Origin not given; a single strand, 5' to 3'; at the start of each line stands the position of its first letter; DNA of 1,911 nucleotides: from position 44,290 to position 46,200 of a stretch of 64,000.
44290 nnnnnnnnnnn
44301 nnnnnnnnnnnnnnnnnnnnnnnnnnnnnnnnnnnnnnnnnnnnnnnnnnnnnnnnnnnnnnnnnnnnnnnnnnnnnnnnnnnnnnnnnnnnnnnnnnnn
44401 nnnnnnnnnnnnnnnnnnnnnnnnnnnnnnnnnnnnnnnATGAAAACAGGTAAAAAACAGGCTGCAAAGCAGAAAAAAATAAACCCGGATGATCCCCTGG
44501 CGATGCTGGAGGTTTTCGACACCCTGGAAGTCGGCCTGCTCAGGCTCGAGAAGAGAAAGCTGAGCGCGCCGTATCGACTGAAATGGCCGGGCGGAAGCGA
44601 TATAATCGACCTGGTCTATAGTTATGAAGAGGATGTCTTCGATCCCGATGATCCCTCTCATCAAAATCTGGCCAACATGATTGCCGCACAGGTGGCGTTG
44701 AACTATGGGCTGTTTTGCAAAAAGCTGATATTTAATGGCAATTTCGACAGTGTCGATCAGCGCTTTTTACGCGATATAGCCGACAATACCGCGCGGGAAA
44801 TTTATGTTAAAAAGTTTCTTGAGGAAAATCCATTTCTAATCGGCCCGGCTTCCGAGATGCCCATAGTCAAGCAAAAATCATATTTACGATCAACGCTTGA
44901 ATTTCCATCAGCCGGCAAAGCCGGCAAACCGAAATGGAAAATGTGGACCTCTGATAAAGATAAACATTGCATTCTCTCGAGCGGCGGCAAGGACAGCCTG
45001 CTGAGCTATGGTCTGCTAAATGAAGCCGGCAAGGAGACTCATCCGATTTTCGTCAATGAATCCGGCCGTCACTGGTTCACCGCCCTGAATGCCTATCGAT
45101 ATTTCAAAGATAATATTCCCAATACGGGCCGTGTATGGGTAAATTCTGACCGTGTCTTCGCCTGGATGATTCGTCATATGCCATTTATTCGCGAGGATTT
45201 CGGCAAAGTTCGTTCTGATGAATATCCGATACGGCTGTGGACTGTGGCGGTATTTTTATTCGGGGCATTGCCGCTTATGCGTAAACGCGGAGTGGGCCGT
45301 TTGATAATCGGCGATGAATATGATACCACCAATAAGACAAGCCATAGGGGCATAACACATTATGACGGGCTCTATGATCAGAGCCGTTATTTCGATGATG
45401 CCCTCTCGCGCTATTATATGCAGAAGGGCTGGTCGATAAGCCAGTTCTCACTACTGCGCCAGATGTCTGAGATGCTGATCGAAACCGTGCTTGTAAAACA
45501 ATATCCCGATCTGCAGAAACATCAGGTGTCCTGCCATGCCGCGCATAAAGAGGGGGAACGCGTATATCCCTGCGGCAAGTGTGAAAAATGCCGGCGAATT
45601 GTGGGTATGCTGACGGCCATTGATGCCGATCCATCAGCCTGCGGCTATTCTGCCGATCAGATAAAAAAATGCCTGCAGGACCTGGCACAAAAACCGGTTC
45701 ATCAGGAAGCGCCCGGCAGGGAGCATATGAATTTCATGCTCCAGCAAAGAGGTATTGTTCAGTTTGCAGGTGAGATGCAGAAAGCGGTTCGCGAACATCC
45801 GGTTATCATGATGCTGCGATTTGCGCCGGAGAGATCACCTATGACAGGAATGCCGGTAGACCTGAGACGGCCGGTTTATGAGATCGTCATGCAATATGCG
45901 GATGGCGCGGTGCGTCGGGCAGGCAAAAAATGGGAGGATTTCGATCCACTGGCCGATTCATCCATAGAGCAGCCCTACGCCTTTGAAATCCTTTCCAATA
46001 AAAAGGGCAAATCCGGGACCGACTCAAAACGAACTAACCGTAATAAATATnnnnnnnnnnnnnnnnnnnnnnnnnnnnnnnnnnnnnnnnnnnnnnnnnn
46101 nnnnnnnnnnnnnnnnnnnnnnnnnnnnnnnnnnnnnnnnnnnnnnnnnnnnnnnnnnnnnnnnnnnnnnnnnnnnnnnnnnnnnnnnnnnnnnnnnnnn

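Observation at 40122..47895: Compact TetR-MFS-PLP-DUF1611-(PP-loop::creatininase)-epimerase operon: candidate undescribed amino-acid/peptide-derived small-molecule pathway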

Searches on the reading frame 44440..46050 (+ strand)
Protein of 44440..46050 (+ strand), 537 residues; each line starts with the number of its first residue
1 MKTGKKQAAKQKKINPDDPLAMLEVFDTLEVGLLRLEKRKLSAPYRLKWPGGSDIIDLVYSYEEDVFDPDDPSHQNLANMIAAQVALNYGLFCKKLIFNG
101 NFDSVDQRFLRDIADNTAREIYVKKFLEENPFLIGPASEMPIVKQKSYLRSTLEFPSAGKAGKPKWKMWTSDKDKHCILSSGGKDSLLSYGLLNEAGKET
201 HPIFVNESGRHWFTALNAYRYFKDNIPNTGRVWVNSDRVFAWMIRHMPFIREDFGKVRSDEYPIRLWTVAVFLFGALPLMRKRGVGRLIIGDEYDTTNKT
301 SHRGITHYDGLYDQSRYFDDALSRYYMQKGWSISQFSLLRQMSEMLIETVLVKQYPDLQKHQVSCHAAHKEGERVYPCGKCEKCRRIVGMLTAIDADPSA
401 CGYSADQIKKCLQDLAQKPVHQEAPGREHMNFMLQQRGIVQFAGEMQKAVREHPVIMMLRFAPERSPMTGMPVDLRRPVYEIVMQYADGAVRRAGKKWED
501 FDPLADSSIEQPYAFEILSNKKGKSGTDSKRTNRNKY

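Call 14: search_protein_families(library=pfam, proteins=[window:44440-46050:+], max_evalue=10)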
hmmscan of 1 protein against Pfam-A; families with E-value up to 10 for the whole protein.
window:44440-46050:+ (537 aa): 2 families
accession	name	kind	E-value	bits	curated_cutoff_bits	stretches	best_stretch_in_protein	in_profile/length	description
PF19932.4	DUF6395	-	0.037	14.5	25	1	343-403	21-75/174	Family of unknown function (DUF6395)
PF06508.19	QueC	-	0.18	11.7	22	1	360-386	178-201/210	Queuosine biosynthesis protein QueC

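Call 18: search_protein_representatives(protein=window:44440-46050:+)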
Query: 537 residues. Proteins with E-value up to 0.001 (for the whole library): 401; up to 1e-10: 253; up to 1e-30: 118. The best 150 are listed.
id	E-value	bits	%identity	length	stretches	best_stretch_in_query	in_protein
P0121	6.8e-213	724.6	62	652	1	16-517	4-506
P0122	2.4e-207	706.3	58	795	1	9-523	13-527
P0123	2.2e-191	653.6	59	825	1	17-500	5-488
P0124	1.3e-169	581.8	53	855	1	22-504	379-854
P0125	3.8e-157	540.6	51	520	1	18-504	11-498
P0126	4.3e-151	520.7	57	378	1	125-500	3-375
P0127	1.6e-149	515.4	57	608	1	20-442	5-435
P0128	5.4e-145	500.5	51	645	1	16-490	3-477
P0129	3.6e-125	435.1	44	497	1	25-502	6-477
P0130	5.1e-124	431.3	47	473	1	20-481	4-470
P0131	1.4e-115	403.5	68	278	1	114-357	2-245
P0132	1.8e-112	393.2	39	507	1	25-491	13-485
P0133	3.3e-112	392.3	68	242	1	188-420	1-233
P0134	5.4e-112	391.6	42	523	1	14-501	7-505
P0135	2.5e-109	382.8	59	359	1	22-319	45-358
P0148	1.2e-89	317.9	36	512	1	29-500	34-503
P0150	1.4e-88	314.3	35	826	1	24-519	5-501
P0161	1.4e-77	278.0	30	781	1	24-516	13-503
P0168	7.9e-66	239.3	31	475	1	27-498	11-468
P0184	7.2e-55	203.1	31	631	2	25-371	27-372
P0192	2.1e-49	185.1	32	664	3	65-367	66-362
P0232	7.4e-34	133.8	26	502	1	60-507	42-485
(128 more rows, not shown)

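Call 19: search_protein_families(library=pfam, proteins=[P0124, P0150, P0161, P0184, P0192, P0123, P0148, P0232, P0129, P0168], max_evalue=0.01)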
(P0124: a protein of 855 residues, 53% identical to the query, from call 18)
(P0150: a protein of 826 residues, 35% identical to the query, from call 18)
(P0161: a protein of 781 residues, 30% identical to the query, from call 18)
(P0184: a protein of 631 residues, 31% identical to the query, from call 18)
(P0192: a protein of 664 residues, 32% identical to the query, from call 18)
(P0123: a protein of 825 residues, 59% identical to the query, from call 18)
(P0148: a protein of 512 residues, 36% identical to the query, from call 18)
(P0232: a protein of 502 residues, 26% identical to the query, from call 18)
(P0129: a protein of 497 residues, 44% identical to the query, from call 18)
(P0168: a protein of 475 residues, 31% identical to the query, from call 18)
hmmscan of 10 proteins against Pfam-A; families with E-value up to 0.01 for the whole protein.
P0124 (855 aa): 2 families
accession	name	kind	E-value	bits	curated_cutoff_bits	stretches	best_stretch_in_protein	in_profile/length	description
PF07755.17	DUF1611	-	4.5e-61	206.2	25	1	152-349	2-201/201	Domain of unknown function (DUF1611_C) P-loop domain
PF17396.8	DUF1611_N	-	5.2e-23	81.6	22.6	1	44-143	2-94/95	Domain of unknown function (DUF1611_N) Rossmann-like domain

P0150 (826 aa): 1 family
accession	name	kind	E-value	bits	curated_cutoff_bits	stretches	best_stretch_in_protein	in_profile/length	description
PF02633.19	Creatininase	-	1.7e-59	201.6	31.3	1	523-758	2-237/238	Creatinine amidohydrolase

P0161 (781 aa): 1 family
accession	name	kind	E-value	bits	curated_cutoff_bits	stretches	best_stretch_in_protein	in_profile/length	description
PF02633.19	Creatininase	-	2.3e-44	152.1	31.3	1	530-766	2-238/238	Creatinine amidohydrolase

P0184 (631 aa): 0 families

P0192 (664 aa): 0 families

P0123 (825 aa): 6 families
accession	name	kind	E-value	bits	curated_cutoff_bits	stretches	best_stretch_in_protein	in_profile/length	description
PF13649.12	Methyltransf_25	-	3.4e-11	44.1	27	1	570-655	1-94/97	Methyltransferase domain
PF08242.18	Methyltransf_12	-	7.7e-11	43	30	1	571-657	1-95/98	Methyltransferase domain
PF13489.12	Methyltransf_23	-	1.4e-09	38.4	27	1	554-702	9-159/164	Methyltransferase domain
PF08241.18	Methyltransf_11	-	2.7e-09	38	21.2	1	571-657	1-90/95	Methyltransferase domain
PF13847.12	Methyltransf_31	-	2.1e-07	31.2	27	1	569-658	6-105/145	Methyltransferase domain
PF07021.18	MetW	-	0.00014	22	21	1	566-602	13-50/193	Methionine biosynthesis protein MetW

P0148 (512 aa): 0 families

P0232 (502 aa): 0 families

P0129 (497 aa): 0 families

P0168 (475 aa): 0 families

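Call 22: search_solved_structures(query=A1, max_evalue=10, show_alignments=2)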
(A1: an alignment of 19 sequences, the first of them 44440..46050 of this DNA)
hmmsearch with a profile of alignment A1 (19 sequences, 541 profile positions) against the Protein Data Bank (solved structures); distinct sequences matched with E-value up to 10: 0.

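Call 23: find_related_loci(query=A1, collection=genome_contigs, flank=10000)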
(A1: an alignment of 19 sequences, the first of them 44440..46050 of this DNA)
Query A1 (537 aa) in genome_contigs; peptide patterns used: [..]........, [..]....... (x = any residue, [..] = any of these).
600 stretches matched a pattern (row limit reached: there are more); 416 encode a relative of the query (tblastn E <= 1e-3); the best 80 are kept; 80 distinct loci.
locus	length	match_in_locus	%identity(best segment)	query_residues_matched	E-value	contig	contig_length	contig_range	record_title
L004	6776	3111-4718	71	1-537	0e+0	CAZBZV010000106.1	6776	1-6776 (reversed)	MAG TPA_asm: uncultured Ignavibacteria bacterium isolate SRP141376_co2_104 genome assembly, contig: NODE_19474_length_67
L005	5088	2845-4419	67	12-537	0e+0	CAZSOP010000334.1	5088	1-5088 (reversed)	MAG TPA_asm: uncultured Cytophagia bacterium isolate binchicken_co8_16 genome assembly, contig: NODE_33069_length_5088_c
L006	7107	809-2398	64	9-537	0e+0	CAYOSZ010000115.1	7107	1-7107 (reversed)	MAG TPA_asm: uncultured Ignavibacteria bacterium isolate SRP214966_co2_364 genome assembly, contig: NODE_20056_length_71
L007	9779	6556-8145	63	9-537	0e+0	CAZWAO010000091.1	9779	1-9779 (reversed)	MAG TPA_asm: uncultured Ignavibacteria bacterium isolate binchicken_co81_427 genome assembly, contig: NODE_11554_length_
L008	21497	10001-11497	68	18-517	0e+0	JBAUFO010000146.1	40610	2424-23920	MAG: Candidatus Zixiibacteriota bacterium isolate MFD13088_ilm_asm_bin32 k127_19473, whole genome shotgun sequence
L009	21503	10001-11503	64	18-517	0e+0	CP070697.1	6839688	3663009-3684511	MAG: Desulfobacterales bacterium isolate bin589 chromosome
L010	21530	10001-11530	64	17-530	0e+0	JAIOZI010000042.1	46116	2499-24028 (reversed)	MAG: Melioribacteraceae bacterium isolate Tobar13.5m-G5 Tobar13-5m-C878, whole genome shotgun sequence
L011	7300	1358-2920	60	1-517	0e+0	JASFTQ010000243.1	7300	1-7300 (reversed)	MAG: Desulfobacterales bacterium isolate D1103U20metaG_sub_Bin_132 D1103U20metaG_FD_scaffold_3737_c1, whole genome shotg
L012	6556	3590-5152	61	1-516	0e+0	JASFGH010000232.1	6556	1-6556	MAG: Desulfobacterales bacterium isolate D0606U02metaG_Bin_318 D0606U02metaG_FD_scaffold_2345_c1, whole genome shotgun s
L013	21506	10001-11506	61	17-517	0e+0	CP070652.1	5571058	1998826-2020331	MAG: Deltaproteobacteria bacterium isolate bin85 chromosome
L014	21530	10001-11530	60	17-528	0e+0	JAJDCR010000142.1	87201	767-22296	MAG: Planctomycetota bacterium isolate OFTM357 OFTM357_141, whole genome shotgun sequence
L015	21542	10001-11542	61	12-524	0e+0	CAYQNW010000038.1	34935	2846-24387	MAG TPA_asm: uncultured Ignavibacterium sp. isolate SRP185410_co2_299 genome assembly, contig: NODE_1271_length_34935_co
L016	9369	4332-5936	60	7-525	0e+0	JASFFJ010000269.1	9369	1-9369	MAG: Desulfobacterales bacterium isolate D0606S02metaG_Bin_280 D0606S02metaG_FD_scaffold_2128_c1, whole genome shotgun s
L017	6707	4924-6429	60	17-517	0e+0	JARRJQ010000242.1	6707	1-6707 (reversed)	MAG: Desulfobacterales bacterium isolate Spart_024_MAG scaffold_20391, whole genome shotgun sequence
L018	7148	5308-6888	58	9-530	0e+0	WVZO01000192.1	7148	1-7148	MAG: Candidatus Aminicenantes bacterium isolate CS4-C025 C_merged_R1_(paired)_contig_92511, whole genome shotgun sequenc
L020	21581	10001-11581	59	17-536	0e+0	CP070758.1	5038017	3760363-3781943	MAG: Gemmatimonadota bacterium isolate bin29 chromosome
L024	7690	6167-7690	61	1-510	0e+0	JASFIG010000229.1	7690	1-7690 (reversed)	MAG: Desulfobacterales bacterium isolate D0608S12metaG_Bin_143 D0608S12metaG_FD_scaffold_1394_c1, whole genome shotgun s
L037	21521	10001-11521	61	20-525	0e+0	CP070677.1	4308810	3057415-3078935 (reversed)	MAG: Candidatus Latescibacterota bacterium isolate bin70 chromosome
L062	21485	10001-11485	61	22-516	0e+0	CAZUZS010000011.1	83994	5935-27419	MAG TPA_asm: uncultured Calditrichaceae bacterium isolate binchicken_co129_674 genome assembly, contig: NODE_502_length_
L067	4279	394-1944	56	18-536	0e+0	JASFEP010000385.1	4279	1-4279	MAG: Candidatus Aminicenantes bacterium isolate D0606M12metaG_Bin_51 D0606M12metaG_FD_scaffold_8041_c1, whole genome sho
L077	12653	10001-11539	56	20-532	0e+0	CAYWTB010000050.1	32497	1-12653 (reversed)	MAG TPA_asm: uncultured Caldithrix sp. isolate SRP214966_co4_526 genome assembly, contig: NODE_919_length_32497_cov_8.42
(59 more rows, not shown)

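Call 28: search_protein_families(library=pfam, proteins=[L011:4824-5681:+, L018:4633-5226:+, L007:4079-4855:-, L067:3972-4279:+, L020:6270-7331:+, L037:5240-6865:+, L024:3280-3723:+], max_evalue=0.01)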
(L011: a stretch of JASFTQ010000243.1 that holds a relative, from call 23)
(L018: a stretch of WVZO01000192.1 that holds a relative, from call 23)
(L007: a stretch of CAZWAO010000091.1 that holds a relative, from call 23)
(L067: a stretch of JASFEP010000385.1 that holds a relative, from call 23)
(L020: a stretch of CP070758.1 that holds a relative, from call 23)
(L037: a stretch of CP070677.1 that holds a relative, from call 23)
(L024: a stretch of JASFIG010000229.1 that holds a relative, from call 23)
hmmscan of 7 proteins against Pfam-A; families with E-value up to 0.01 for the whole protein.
L011:4824-5681:+ (285 aa): 2 families
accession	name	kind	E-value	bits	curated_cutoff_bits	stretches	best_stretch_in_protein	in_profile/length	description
PF02588.21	YitT_membrane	-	2e-54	184.5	24.3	1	14-216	2-204/205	Uncharacterised 5xTM membrane BCR, YitT family COG1284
PF10035.14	DUF2179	-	5.5e-23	81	22.8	1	222-276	1-55/55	Uncharacterized protein conserved in bacteria (DUF2179)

L018:4633-5226:+ (197 aa): 2 families
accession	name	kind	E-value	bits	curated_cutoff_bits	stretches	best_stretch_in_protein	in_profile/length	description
PF18955.5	DUF5698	-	1.1e-21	77.5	27.5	1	33-90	1-58/58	Domain of unknown function (DUF5698)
PF10035.14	DUF2179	-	7.9e-09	35.7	22.8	1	123-174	1-54/55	Uncharacterized protein conserved in bacteria (DUF2179)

L007:4079-4855:- (258 aa): 0 families

L067:3972-4279:+ (102 aa): 0 families

L020:6270-7331:+ (353 aa): 2 families
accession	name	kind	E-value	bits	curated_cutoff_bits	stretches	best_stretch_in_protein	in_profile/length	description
PF02272.25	DHHA1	-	4.7e-07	30.6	25.9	1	244-311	15-83/102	DHHA1 domain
PF01368.27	DHH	-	7.7e-07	29.9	28.1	1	35-173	7-125/125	DHH family, N-terminal domain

L037:5240-6865:+ (541 aa): 1 family
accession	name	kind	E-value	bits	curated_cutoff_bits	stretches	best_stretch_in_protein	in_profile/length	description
PF00118.29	Cpn60_TCP1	-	8.2e-82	275.9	34.3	1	22-523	1-490/490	TCP-1/cpn60 chaperonin family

L024:3280-3723:+ (147 aa): 3 families
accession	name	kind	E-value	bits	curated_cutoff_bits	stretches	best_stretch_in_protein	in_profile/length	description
PF00011.27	HSP20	-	1.4e-25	89.7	20.8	1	47-147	1-102/102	Hsp20/alpha crystallin family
PF17886.7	ArsA_HSP20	-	2.3e-07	30.7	22.5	1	54-132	3-62/63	HSP20-like domain found in ArsA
PF04969.22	CS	-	0.0046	18.4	21.3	1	49-135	6-78/78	CS domain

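Call 30: predict_structure(alignment_id=A1)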
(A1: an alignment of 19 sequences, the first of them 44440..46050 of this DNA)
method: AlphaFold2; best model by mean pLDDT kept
length: 537 residues; sequences in the alignment: 19
mean_pLDDT: 81.2   pTM: 0.83
mean pLDDT of the five models: 81.2, 80.6, 80.5, 78.9, 57.9
residues with pLDDT >= 90: 212; 70-90: 227; 50-70: 42; < 50: 56
segments of 3 or more residues with pLDDT < 50: 1-11, 162-166, 258-264, 293-299, 310-315, 519-537
pLDDT, mean of each block of 10 residues (from residue 1): 36 74 93 95 95 94 92 86 89 94 88 85 80 84 88 80 53 87 89 95 79 75 92 85 86 60 59 86 88 47 68 50 78 83 92 94 75 83 90 95 94 87 80 95 86 92 83 94 97 91 94 70 33 28
secondary structure, 60 per line:
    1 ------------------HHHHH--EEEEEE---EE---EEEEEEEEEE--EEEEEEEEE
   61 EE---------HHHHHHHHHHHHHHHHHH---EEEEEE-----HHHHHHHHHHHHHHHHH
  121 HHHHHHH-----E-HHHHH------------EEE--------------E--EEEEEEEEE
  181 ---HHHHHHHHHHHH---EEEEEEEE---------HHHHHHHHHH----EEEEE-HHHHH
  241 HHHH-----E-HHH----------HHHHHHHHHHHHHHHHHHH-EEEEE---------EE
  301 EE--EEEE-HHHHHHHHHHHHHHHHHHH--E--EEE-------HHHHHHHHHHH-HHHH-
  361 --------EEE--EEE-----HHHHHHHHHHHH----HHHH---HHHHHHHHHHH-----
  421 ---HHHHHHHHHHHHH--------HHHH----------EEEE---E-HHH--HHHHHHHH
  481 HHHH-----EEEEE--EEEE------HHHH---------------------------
elements in order: H19-23 E26-31 E40-49 E52-62 H72-89 E93-98 H104-127 H135-139 E152-154 E172-180 H184-195 E199-206 H216-225 E230-234 H236-244 H265-283 E285-289 E299-302 E305-308 H310-328 E334-336 H344-354 H356-359 E369-371 E374-376 H382-393 H398-401 H405-415 H424-436 H445-448 E459-462 H473-484 E490-494 E497-500 H507-510

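Call 33: fold_search(model_id=the predicted structure, library=pdb)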
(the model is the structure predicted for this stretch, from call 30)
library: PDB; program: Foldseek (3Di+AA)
matches with E <= 10: 1201; with E <= 0.001: 2
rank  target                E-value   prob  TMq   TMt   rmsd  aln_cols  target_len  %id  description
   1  9y02_B                9.6e-05  1.00  0.32  0.38  10.6       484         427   12  QatB-QatC complex in qatABCD anti-phage defense with ATP (released 2025-10-01)
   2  9y01_B                2.0e-04  1.00  0.34  0.41  10.2       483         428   11  QatB-QatC complex in qatABCD anti-phage defense (released 2025-10-01)
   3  2pg3                  1.6e-03  1.00  0.29  0.63   6.7       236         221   15  Crystal structure of a Queuosine biosynthesis protein queC (ECA1155) from Erwinia carotovora subsp. atroseptica SCRI1043 (released 2007-04-24)
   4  4eso_D                1.9e-03  0.99  0.19  0.36  11.4       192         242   13  Crystal structure of a putative oxidoreductase protein from Sinorhizobium meliloti 1021 in complex with NADP (released 2012-05-16)
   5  3vc7_A                3.8e-03  0.97  0.19  0.37  11.4       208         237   12  Crystal Structure of a putative oxidoreductase from Sinorhizobium meliloti 1021 (released 2012-01-18)
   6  9nto_B                5.1e-03  1.00  0.22  0.55   7.1       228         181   16  Structure of Cap9-CdnD complex containing NDG modification (released 2025-05-07)
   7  3bl5_A                5.7e-03  1.00  0.29  0.69   4.9       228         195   13  Crystal structure of QueC from Bacillus subtilis: an enzyme involved in preQ1 biosynthesis (released 2008-06-03)
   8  9kq6_F                7.3e-03  0.98  0.23  0.47  17.3       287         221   14  The structure of the apo-YcfA from Erwinia amylovora (released 2025-10-01)
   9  9kq6_D                7.3e-03  0.98  0.22  0.46  16.6       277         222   13  The structure of the apo-YcfA from Erwinia amylovora (released 2025-10-01)
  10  9kqd_L                1.3e-02  0.98  0.23  0.49  14.3       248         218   12  YcfA-D19A-ATP-GTP complex (released 2025-10-01)
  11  4iuy_A                1.3e-02  0.84  0.20  0.35  10.4       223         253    9  Crystal structure of short-chain dehydrogenase/reductase (apo-form) from A. baumannii clinical strain WM99C (released 2013-03-06)
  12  9kq9_I                1.4e-02  0.99  0.24  0.51  14.8       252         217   14  The structure of the YcfA-GTP from Erwinia amylovora (released 2025-10-01)
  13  9kq6_J                1.4e-02  0.96  0.22  0.46  16.2       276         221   13  The structure of the apo-YcfA from Erwinia amylovora (released 2025-10-01)
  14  9kq6_C                1.4e-02  0.97  0.23  0.47  17.6       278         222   14  The structure of the apo-YcfA from Erwinia amylovora (released 2025-10-01)
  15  9kq6_A                1.6e-02  0.96  0.22  0.45  17.1       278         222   14  The structure of the apo-YcfA from Erwinia amylovora (released 2025-10-01)
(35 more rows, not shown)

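Call 40: find_encoding_contigs(protein=P0150, flank=10000, max_places=3)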
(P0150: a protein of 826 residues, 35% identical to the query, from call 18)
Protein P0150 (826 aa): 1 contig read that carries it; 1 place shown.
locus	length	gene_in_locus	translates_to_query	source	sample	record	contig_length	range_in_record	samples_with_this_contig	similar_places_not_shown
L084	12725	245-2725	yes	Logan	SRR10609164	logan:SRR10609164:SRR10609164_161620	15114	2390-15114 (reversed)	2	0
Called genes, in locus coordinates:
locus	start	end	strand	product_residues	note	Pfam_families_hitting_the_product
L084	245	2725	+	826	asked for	PF02633:Creatininase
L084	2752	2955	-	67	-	-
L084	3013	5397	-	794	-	PF00512:HisKA, PF02518:HATPase_c, PF00072:Response_reg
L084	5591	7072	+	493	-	PF04932:Wzy_C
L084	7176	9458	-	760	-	PF00027:cNMP_binding, PF00437:T2SSE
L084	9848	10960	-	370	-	-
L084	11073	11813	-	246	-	PF04555:XhoI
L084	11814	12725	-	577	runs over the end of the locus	PF02384:N6_Mtase, PF07669:Eco57I, PF12950:TaqI_C (weak)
